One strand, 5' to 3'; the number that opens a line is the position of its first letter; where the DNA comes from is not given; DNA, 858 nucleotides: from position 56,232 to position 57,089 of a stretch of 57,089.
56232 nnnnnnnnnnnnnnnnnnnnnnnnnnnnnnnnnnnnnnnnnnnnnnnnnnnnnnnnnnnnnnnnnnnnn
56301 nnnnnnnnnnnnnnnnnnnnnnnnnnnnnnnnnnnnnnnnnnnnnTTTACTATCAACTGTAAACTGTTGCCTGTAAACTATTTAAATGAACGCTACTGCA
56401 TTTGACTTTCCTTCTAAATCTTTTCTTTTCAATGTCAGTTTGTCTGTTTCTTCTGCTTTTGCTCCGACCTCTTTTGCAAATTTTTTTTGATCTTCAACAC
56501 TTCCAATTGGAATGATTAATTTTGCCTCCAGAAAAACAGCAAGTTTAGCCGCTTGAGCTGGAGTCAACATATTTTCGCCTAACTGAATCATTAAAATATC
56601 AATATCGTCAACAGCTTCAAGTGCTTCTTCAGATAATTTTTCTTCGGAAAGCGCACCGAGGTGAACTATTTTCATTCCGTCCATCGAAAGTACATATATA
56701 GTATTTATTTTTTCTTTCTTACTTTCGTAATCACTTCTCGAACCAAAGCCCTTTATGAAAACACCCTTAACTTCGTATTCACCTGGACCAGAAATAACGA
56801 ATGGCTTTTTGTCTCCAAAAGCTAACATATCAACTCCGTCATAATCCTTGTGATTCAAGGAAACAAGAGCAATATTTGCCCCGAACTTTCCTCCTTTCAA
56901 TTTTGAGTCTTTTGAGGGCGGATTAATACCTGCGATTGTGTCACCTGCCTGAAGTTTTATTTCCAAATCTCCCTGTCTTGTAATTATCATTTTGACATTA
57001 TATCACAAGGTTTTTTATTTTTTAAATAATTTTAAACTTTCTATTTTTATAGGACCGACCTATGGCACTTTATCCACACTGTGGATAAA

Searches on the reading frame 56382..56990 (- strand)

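Call 84: search_protein_families(library=pfam, max_evalue=0.01, proteins=[window:56382-56990:-])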
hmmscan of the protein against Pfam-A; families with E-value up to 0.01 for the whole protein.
window:56382-56990:- (202 aa): 1 family
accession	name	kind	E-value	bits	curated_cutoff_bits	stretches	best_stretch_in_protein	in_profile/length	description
PF13483.12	Lactamase_B_3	-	8e-18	65.4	24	1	22-162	21-159/160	Beta-lactamase superfamily domain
